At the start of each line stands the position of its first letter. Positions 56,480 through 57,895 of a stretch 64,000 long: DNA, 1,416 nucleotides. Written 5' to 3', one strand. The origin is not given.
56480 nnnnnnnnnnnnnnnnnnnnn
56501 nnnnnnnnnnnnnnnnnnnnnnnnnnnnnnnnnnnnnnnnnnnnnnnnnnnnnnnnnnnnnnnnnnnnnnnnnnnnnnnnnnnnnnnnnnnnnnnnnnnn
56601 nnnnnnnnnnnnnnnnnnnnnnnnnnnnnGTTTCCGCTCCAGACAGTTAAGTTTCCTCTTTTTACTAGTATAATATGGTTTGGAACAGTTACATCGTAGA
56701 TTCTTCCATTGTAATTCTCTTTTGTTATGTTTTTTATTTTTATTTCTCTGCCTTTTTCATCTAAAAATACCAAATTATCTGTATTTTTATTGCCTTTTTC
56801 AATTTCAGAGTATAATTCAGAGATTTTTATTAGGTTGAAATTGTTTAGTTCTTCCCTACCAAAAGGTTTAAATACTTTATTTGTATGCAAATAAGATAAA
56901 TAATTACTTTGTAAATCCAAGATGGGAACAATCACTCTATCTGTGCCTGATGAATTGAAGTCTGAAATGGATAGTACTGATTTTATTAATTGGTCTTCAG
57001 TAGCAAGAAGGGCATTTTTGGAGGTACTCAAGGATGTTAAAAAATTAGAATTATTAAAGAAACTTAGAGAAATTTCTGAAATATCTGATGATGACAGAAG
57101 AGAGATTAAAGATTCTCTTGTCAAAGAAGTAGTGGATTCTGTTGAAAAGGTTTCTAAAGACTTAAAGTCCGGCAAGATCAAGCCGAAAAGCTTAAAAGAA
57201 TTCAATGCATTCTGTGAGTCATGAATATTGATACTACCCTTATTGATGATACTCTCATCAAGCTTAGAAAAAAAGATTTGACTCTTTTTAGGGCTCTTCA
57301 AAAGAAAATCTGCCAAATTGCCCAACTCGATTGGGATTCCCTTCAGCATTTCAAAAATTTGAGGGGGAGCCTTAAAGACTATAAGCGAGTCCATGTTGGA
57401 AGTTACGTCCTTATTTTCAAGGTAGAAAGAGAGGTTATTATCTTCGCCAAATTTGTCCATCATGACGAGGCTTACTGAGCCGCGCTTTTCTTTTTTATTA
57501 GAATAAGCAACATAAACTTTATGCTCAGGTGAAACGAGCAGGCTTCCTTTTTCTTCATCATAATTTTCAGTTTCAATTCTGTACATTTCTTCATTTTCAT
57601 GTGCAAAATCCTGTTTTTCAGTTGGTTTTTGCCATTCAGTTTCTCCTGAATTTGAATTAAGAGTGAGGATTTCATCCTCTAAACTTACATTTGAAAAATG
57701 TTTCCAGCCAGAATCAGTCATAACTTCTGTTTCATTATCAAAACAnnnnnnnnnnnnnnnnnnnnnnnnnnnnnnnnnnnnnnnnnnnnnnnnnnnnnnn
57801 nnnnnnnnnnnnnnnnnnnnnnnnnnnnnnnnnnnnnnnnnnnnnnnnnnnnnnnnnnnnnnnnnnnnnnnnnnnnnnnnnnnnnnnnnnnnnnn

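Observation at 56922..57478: RelE/ParE-RHH toxin-antitoxin cassette nested antisense inside the intein, in the homing-endonuclease slot, with both strands coding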

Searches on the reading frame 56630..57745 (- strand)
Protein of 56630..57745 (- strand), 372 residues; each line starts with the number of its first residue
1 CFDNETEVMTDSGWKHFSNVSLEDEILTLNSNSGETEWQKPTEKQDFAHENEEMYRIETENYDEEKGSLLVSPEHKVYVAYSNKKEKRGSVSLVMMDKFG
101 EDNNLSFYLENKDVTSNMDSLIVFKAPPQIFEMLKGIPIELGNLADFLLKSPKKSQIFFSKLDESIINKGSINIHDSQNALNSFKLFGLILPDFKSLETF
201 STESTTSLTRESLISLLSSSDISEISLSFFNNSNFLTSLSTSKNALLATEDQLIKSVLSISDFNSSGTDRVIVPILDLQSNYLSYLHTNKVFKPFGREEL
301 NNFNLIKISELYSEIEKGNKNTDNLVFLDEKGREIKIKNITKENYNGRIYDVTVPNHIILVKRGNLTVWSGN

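Call 10: find_homologous_proteins(query=window:56630-57745:-, max_evalue=0.001)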
Query window:56630-57745:- (372 aa): 10 proteins with E <= 0.001 among 4166 candidates.
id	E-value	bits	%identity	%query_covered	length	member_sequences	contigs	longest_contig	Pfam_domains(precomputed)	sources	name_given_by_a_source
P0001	2.0e-81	292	49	98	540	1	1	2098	-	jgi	jgi:hypothetical protein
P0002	3.8e-63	232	58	60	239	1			-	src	-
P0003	1.2e-27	115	71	23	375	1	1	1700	-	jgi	jgi:hypothetical protein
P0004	1.6e-14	72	40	47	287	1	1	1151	-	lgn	-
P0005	5.8e-6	44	37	21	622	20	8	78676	PF14528.12,PF01555.25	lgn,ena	-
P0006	6.0e-6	44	37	24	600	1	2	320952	PF14528.12,PF03420.19,PF14890.12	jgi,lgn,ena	-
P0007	1.9e-4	39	37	21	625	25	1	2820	PF14528.12,PF01555.25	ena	-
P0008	1.9e-4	39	33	23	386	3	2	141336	PF03420.19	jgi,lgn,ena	-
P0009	5.7e-4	37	30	24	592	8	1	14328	PF14528.12,PF03420.19,PF14890.12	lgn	-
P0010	8.9e-4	37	34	23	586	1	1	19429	PF03420.19,PF14890.12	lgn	-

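Call 13: find_encoding_contigs(protein=P0001, flank=10000)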
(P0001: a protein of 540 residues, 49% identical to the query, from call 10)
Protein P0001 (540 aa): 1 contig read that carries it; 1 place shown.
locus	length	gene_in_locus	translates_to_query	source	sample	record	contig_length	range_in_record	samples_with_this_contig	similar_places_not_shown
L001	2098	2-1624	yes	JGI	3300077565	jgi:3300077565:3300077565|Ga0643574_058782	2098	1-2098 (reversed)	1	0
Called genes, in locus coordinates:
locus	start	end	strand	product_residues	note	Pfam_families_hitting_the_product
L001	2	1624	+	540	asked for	?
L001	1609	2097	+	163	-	?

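Call 14: find_encoding_contigs(protein=P0004, flank=10000)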
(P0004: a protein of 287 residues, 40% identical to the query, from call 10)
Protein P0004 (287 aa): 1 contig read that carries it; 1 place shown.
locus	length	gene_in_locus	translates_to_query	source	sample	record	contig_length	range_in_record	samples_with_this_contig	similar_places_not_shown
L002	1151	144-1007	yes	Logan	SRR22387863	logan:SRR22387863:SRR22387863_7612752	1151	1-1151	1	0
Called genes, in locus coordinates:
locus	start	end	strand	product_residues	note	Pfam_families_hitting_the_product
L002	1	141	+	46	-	?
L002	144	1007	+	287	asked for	-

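Call 15: find_encoding_contigs(protein=P0003, flank=10000)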
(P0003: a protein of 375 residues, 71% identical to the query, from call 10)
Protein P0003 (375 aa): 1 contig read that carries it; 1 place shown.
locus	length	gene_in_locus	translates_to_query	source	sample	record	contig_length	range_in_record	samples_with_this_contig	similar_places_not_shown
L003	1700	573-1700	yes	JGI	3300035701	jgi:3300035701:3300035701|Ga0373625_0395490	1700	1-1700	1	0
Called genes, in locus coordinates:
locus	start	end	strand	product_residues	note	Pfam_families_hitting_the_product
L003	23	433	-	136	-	PF18480:DUF5615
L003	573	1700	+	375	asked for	?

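Call 24: search_protein_families(library=pfam, proteins=[L001:506-769:-, L001:769-1071:-, L002:209-616:-, L003:26-433:-, L003:360-668:-], max_evalue=0.1)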
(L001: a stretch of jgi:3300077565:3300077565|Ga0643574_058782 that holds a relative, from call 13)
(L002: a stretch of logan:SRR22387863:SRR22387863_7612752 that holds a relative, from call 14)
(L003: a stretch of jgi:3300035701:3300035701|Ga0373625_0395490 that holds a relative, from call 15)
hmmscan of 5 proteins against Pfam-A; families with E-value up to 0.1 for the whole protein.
L001:506-769:- (88 aa): 4 families
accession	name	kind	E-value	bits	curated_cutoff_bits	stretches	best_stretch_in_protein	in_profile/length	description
PF05016.21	ParE_toxin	-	3.1e-06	28.1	23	1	7-88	3-89/89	ParE toxin of type II toxin-antitoxin system, parDE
PF15738.11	YafQ_toxin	-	0.0018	19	30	1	9-86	7-85/88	Bacterial toxin of type II toxin-antitoxin system, YafQ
PF09628.15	YvfG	-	0.076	13.9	25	0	54-88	28-61/67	YvfG protein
PF18192.6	DNTTIP1_dimer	-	0.092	13.6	26.1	0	27-57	12-44/69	DNTTIP1 dimerisation domain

L001:769-1071:- (101 aa): 1 family
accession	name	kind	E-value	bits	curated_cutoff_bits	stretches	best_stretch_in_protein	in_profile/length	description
PF10412.15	TrwB_AAD_bind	-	0.018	14.4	20.5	1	23-98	108-183/387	Type IV secretion-system coupling protein DNA-binding domain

L002:209-616:- (136 aa): 5 families
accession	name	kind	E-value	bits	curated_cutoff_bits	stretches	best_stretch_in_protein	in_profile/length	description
PF13975.11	gag-asp_proteas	-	3.7e-10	40.7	28.2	1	34-111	8-91/92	gag-polyprotein putative aspartyl protease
PF13650.11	Asp_protease_2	-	4.2e-10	40.6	24.3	1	36-106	10-87/90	Aspartyl protease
PF00077.25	RVP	-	0.015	16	20.7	1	34-115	14-98/101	Retroviral aspartyl protease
PF00026.29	Asp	-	0.036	13.9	19.9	1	23-58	186-221/315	Eukaryotic aspartyl protease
PF04014.23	MazE_antitoxin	-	0.048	14.1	24.7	1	48-64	11-27/48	Antidote-toxin recognition MazE, bacterial antitoxin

L003:26-433:- (136 aa): 2 families
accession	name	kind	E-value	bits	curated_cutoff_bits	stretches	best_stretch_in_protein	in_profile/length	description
PF18480.7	DUF5615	-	1.2e-11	44.9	23.8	1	22-124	2-108/110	Domain of unknown function (DUF5615)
PF01927.22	Mut7-C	-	0.041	14.4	23.3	1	41-109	21-81/146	Mut7-C RNAse domain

L003:360-668:- (103 aa): 1 family
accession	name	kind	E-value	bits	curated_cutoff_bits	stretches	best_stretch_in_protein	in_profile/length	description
PF04255.20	DUF433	-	2.6e-17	62.8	23.6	1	24-80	1-56/56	Protein of unknown function (DUF433)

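Call 25: search_protein_families(library=ncbifam, proteins=[L001:506-769:-, L001:769-1071:-, L002:209-616:-, L003:26-433:-, L003:360-668:-], max_evalue=0.1)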
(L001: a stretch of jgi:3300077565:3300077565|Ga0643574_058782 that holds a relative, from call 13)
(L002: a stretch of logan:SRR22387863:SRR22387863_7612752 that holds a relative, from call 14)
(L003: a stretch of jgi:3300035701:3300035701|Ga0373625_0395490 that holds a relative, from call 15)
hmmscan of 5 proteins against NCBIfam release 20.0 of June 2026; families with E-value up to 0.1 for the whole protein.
L001:506-769:- (88 aa): 2 families
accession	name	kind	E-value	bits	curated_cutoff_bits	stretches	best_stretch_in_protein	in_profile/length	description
TIGR00053.1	TIGR00053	subfamily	4.1e-14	53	87.25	1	9-88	8-91/92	YafQ family addiction module toxin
TIGR02385.1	RelE_StbE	subfamily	2.8e-05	24.5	27.9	1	6-87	3-87/88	type II toxin-antitoxin system mRNA interferase toxin, RelE/StbE family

L001:769-1071:- (101 aa): 1 family
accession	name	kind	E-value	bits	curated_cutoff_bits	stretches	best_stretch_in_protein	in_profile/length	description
NF050799.1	TA_anti_VapB_Sulfo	equivalog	9.3e-07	29.3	60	1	4-53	2-50/69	type II toxin-antitoxin system VapB family antitoxin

L002:209-616:- (136 aa): 2 families
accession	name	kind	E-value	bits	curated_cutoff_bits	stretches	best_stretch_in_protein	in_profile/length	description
TIGR03698.1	clan_AA_DTGF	subfamily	6.7e-14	52.1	57.35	1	21-123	2-106/107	clan AA aspartic protease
TIGR02281.1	clan_AA_DTGA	subfamily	6.8e-06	26.3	57.95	1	34-117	21-112/121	TIGR02281 family clan AA aspartic protease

L003:26-433:- (136 aa): 1 family
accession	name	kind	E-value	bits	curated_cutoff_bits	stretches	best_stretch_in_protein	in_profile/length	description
NF053540.1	LolB2_flexi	equivalog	0.059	13.1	60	1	14-87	90-162/203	flexirubin biosynthesis protein LolB2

L003:360-668:- (103 aa): 1 family
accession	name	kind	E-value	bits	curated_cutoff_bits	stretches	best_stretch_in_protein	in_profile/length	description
TIGR03288.1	CoB_CoM_SS_B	equivalog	0.0036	16.6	345.15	1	36-92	111-163/290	CoB--CoM heterodisulfide reductase subunit B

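Call 50: search_solved_structures(query=window:56630-57745:-, max_evalue=1, show_alignments=1)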
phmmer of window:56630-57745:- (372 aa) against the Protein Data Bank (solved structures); distinct sequences matched with E-value up to 1: 1.
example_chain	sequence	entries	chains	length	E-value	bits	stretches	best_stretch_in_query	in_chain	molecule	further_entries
6zgq_A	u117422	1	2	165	0.00041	22.9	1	6-78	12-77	AceL NrdHF-1-1 Intein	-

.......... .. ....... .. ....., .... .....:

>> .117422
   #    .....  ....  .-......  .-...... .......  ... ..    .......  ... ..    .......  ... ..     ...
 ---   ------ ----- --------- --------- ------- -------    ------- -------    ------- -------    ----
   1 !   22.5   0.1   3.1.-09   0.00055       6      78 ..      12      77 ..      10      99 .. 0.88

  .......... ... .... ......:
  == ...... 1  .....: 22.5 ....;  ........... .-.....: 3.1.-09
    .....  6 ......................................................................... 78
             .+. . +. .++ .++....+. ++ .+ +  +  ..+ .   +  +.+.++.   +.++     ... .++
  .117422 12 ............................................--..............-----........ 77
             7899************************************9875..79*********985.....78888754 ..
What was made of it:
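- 56630..57745 (-): Intein, 372 aa: Cys1 (57745-57743) to the terminal Asn (56632-56630). The +1 Ser codon is 56629-56627. PDB intein 6zgq E 4e-4 (call 50).
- On Intein (Hint superfamily, class 1 protein-splicing element): PDB intein 6zgq matches at E 4e-4 (call 50).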

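Call 60: search_protein_representatives(protein=window:56630-57745:-)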
Query: 372 residues. Proteins with E-value up to 0.001 (for the whole library): 2694; up to 1e-10: 378; up to 1e-30: 25. The best 150 are listed.
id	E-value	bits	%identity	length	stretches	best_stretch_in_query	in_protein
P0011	2.4e-234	793.1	100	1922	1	1-372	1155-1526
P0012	2.5e-94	332.8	38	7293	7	3-317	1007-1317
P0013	4.9e-87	308.8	46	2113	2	1-300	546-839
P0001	6.2e-82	292.0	51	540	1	1-364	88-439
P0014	2.3e-65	237.5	38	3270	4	1-372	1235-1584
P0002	1.2e-63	231.9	58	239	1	74-296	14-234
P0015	9.1e-56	206.0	44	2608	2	1-275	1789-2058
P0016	2.0e-53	198.3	44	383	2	60-353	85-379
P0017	1.1e-50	189.2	40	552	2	1-351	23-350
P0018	1.2e-48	182.6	33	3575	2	1-372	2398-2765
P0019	4.3e-48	180.7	52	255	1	91-299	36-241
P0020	1.3e-45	172.6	43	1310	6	1-87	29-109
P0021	1.4e-44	169.2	47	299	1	88-301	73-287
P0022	2.2e-44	168.6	36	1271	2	1-266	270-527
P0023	4.5e-43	164.2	39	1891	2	1-269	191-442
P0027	2.7e-38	148.5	44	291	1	79-296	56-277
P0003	3.7e-28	115.2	71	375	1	288-372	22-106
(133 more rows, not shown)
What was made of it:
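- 55439..61207 (-): Host gene: a 1922-aa secreted or surface protein with an N-terminal signal-like segment, GLUG repeats, a Laminin_G_3 domain and Big_13/OmpL47-like Ig domains. It is interrupted by the intein. An identical 1922-aa protein, P0011, is in the representative library (call 60).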

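Call 61: find_encoding_contigs(protein=P0002, flank=6000, max_places=3)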
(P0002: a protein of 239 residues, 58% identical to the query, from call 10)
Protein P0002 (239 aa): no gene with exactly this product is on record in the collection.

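Call 62: predict_structure(alignment_id=A3)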
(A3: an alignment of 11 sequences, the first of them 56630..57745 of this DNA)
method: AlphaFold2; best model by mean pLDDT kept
length: 372 residues; sequences in the alignment: 11
mean_pLDDT: 52.5   pTM: 0.44
mean pLDDT of the five models: 52.5, 52.5, 51.7, 51.1, 50.2
residues with pLDDT >= 90: 41; 70-90: 94; 50-70: 14; < 50: 223
segments of 3 or more residues with pLDDT < 50: 62-64, 82-301
pLDDT, mean of each block of 10 residues (from residue 1): 90 93 91 79 88 87 63 79 37 31 32 33 35 32 32 30 28 29 30 31 27 33 31 27 28 31 31 35 35 37 73 81 77 81 90 84 87 73
secondary structure, 60 per line:
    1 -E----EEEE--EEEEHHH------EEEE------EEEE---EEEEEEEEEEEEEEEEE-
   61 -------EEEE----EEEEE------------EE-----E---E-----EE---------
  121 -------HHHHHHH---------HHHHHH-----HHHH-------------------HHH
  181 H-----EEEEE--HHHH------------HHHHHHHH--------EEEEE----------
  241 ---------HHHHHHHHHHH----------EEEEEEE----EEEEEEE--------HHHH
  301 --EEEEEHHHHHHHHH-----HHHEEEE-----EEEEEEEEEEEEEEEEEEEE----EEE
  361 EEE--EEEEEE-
elements in order: E7-10 E13-16 E26-29 E36-39 E43-59 E68-71 E76-80 H128-134 H144-149 H155-158 H178-181 E187-191 H194-197 H210-217 E226-230 H250-260 E271-277 E282-288 H297-300 E303-307 H308-316 E325-328 E334-353 E358-363 E366-371
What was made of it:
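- On Intein (Hint superfamily, class 1 protein-splicing element): In the AF2 model, residues 1-81 and 302-372 have pLDDT 73-93 (call 62).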

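Call 64: fold_search(model_id=the predicted structure, library=pdb)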
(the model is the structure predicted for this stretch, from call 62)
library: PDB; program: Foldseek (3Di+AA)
matches with E <= 10: 85; with E <= 0.001: 7
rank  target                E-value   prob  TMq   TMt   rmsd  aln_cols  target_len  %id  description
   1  6zgq_B                2.9e-05  1.00  0.19  0.44  14.3       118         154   20  AceL NrdHF class 3 split intein GSH linked splice inactive variant - C124A, N146A (released 2020-09-16)
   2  6zgq_A                1.0e-04  1.00  0.18  0.42  15.3       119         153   21  AceL NrdHF class 3 split intein GSH linked splice inactive variant - C124A, N146A (released 2020-09-16)
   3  7qst                  5.8e-04  0.97  0.27  0.28  20.4       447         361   13  Crystal structure of homing endonuclease-associated PhoVMA intein (C1A) (released 2022-03-30)
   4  1at0                  6.5e-04  1.00  0.18  0.44   2.7        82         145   21  17-kDA fragment of hedgehog C-terminal autoprocessing domain (released 1997-11-12)
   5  6tyy                  6.8e-04  1.00  0.18  0.44   2.7        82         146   21  Hedgehog autoprocessing mutant D46H (released 2019-11-20)
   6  6y75_B                7.6e-04  1.00  0.17  0.41   2.7        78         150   14  BIL2 domain from T.thermophila BUBL1 locus (C1A-N143A) (released 2021-02-03)
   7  1dq3                  7.6e-04  0.97  0.28  0.23  26.1       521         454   11  CRYSTAL STRUCTURE OF AN ARCHAEAL INTEIN-ENCODED HOMING ENDONUCLEASE PI-PFUI (released 2000-07-05)
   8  1vde_B                1.3e-03  0.87  0.24  0.21  31.1       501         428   10  PI-SCEI, A HOMING ENDONUCLEASE WITH PROTEIN SPLICING ACTIVITY (released 1998-04-08)
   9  6tmm_BBB              1.3e-03  1.00  0.18  0.41   2.1        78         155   14  BIL2 domain from T.thermophila BUBL1 locus (C1A-N143A) (released 2020-12-16)
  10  6y75_A                2.0e-03  1.00  0.17  0.40   2.8        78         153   14  BIL2 domain from T.thermophila BUBL1 locus (C1A-N143A) (released 2021-02-03)
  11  2lwy_MODEL_1_A        2.9e-03  1.00  0.18  0.47   1.8        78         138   17  Solution Structure of Bacterial Intein-Like domain from Clostridium thermocellum (released 2013-05-08)
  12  6riz                  3.1e-03  1.00  0.15  0.41   3.2        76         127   22  Crystal structure of gp41-1 intein (C1A, F65W, D107C) (released 2020-04-29)
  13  6tmm_AAA              3.2e-03  1.00  0.17  0.39   2.8        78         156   14  BIL2 domain from T.thermophila BUBL1 locus (C1A-N143A) (released 2020-12-16)
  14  6qaz                  3.8e-03  1.00  0.16  0.42   2.8        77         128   21  Crystal structure of gp41-1 intein (released 2019-11-13)
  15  6rix_A                4.8e-03  1.00  0.17  0.43   2.8        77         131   14  Crystal structure of MchDnaB-1 intein (released 2020-05-13)
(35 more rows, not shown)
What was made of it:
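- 56630..57745 (-): The AF2 model's top Foldseek hits are all inteins or Hint domains (calls 62, 64).
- On Intein (Hint superfamily, class 1 protein-splicing element): The top Foldseek PDB hits are inteins, hedgehog Hint and BIL2 domains at probability 1.00 (call 64).
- The model has a Hint fold (calls 62, 64). BIL domains are among the fold matches (call 64).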

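Call 66: find_encoding_contigs(protein=P0021, flank=8000, max_places=3)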
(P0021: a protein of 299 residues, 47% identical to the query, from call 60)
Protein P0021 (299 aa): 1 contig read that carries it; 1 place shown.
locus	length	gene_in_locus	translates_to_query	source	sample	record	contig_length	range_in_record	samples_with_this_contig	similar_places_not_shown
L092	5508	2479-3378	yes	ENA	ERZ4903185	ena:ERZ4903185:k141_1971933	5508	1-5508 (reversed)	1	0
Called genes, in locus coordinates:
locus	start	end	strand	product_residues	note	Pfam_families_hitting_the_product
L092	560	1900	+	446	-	PF14890:Intein_splicing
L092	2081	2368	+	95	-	-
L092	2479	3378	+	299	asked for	-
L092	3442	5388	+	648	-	PF01079:Hint (faint)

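Call 67: find_encoding_contigs(protein=P0027, flank=8000, max_places=3)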
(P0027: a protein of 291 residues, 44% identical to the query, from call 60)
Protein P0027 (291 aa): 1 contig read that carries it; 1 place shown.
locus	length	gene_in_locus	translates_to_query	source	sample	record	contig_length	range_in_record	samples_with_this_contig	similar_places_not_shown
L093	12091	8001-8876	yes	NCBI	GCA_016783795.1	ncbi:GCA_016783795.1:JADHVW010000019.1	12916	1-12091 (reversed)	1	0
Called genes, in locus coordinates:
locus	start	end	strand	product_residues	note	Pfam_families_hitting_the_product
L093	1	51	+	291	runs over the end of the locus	PF04055:Radical_SAM, PF13186:SPASM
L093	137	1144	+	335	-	PF00004:AAA (faint), PF13173:AAA_14 (weak), PF13401:AAA_22 (faint)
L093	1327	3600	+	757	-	-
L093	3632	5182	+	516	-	PF02366:PMT (weak), PF13231:PMT_2 (weak)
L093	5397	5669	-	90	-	-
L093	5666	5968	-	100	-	PF26688:RHH_12 (weak)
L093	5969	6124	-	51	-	PF26688:RHH_12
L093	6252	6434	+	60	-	-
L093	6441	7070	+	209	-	-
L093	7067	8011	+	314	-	PF08843:AbiEii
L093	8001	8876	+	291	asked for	-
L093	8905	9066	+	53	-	-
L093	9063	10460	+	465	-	-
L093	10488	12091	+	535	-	?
